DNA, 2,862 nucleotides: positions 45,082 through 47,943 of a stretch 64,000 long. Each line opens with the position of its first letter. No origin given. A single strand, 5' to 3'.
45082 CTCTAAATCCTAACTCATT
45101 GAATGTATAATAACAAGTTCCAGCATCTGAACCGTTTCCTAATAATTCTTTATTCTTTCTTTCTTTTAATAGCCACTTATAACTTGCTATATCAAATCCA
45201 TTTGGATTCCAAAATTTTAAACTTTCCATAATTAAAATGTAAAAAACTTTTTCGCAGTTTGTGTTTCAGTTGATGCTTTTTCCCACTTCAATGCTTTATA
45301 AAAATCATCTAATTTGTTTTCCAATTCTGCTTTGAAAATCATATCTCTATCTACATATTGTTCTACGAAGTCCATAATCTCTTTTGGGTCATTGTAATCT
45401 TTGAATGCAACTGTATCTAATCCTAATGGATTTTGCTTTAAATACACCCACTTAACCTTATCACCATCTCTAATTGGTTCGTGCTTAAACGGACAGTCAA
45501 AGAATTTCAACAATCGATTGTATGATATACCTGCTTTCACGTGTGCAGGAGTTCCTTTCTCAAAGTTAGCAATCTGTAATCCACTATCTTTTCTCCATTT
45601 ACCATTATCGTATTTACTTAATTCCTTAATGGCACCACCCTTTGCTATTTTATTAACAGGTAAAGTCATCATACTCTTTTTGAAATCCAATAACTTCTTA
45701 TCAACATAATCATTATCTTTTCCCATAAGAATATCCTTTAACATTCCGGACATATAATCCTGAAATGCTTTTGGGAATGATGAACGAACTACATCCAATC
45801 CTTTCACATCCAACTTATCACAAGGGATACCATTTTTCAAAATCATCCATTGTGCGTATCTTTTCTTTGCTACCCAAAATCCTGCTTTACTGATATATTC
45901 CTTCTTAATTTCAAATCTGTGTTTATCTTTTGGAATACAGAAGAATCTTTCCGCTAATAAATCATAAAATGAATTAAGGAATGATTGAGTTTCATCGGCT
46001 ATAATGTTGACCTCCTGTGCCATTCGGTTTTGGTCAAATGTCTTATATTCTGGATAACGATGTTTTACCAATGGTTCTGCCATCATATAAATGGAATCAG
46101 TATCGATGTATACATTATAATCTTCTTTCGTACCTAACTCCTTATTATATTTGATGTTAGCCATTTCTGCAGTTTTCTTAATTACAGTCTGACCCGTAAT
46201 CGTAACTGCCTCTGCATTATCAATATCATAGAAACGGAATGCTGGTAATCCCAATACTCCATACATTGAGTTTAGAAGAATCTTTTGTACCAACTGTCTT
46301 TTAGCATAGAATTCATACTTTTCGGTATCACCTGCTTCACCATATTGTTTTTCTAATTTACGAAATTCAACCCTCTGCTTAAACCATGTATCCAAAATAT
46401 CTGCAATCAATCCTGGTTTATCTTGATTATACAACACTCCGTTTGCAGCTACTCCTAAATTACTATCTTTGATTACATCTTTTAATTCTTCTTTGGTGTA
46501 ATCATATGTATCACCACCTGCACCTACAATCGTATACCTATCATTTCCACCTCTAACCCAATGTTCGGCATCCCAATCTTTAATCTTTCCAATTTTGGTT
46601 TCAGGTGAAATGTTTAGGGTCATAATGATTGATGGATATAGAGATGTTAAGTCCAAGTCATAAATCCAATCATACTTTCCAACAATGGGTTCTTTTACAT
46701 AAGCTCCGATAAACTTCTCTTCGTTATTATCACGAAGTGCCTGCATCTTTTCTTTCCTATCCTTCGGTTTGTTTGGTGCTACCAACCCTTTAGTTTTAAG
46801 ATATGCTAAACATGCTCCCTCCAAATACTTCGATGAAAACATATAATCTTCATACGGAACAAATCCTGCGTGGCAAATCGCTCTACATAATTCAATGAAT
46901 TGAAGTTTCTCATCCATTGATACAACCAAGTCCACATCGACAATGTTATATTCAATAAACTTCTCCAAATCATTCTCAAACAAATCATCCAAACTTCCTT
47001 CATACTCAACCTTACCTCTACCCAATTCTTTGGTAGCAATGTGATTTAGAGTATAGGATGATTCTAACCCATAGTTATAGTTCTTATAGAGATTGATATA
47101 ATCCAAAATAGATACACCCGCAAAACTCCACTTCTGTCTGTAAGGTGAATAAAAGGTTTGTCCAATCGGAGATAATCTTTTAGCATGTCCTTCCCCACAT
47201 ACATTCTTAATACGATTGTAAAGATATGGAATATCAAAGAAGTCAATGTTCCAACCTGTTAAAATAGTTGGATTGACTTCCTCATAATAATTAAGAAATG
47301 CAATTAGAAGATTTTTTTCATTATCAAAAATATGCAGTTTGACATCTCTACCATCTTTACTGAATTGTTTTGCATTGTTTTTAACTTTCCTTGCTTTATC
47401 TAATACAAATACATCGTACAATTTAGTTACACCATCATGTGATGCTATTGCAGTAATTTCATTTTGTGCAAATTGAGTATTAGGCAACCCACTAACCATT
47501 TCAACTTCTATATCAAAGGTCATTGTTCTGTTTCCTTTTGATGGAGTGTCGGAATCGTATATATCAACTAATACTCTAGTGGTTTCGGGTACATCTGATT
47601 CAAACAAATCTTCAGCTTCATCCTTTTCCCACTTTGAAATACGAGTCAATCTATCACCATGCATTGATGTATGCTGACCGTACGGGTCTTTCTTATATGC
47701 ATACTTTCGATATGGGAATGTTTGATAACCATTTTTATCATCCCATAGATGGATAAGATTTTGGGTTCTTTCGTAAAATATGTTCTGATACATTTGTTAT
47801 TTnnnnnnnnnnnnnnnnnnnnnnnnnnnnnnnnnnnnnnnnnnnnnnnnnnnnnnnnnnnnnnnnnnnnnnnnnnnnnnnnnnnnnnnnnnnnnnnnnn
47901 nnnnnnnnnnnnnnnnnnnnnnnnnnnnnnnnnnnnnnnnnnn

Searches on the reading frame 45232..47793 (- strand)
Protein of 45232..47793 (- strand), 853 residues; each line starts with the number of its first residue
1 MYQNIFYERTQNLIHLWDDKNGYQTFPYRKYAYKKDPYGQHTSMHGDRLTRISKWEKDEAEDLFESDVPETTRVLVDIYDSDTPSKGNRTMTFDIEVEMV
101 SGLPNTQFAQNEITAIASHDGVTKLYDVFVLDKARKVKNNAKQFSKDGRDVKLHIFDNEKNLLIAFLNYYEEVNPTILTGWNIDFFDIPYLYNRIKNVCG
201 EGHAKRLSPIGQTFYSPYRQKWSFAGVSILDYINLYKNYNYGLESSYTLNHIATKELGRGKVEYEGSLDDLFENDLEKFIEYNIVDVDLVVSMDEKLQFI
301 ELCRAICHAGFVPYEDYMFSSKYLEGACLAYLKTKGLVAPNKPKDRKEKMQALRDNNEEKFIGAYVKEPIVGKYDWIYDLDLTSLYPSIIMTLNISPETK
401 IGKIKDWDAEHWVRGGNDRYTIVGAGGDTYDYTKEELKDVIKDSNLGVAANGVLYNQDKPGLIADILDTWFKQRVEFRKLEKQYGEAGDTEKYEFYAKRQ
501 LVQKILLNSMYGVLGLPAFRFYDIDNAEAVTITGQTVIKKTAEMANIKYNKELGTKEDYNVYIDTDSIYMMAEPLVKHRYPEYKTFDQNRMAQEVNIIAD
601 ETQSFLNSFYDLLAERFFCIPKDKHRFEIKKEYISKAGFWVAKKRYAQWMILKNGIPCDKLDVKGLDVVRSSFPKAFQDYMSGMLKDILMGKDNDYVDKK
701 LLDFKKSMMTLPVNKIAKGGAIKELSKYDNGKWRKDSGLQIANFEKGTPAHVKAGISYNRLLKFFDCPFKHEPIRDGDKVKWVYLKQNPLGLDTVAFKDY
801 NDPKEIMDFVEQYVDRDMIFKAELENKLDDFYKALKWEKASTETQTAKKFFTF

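Call 7: search_protein_families(library=phrogs, proteins=[window:45232-47793:-], max_evalue=0.001)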
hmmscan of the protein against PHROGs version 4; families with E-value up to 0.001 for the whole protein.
window:45232-47793:- (853 aa): 7 families
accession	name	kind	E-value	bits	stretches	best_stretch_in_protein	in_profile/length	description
phrog_262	-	DNA, RNA and nucleotide metabolism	3.6e-183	611.9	1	2-851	10-851/856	DNA polymerase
phrog_2062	-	DNA, RNA and nucleotide metabolism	4e-93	313.7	1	76-482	94-483/502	DNA polymerase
phrog_1918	-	DNA, RNA and nucleotide metabolism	7.7e-68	230.3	1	490-852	29-381/382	DNA polymerase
phrog_3011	-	DNA, RNA and nucleotide metabolism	2.3e-16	60.6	2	226-404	318-519/576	DNA polymerase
phrog_27191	-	DNA, RNA and nucleotide metabolism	1.2e-13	52.2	1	498-568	41-112/230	DNA polymerase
phrog_2927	-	DNA, RNA and nucleotide metabolism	1.2e-11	44.8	2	435-540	84-191/710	DNA polymerase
phrog_1252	-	DNA, RNA and nucleotide metabolism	2e-07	30.9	1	471-545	386-445/663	DNA polymerase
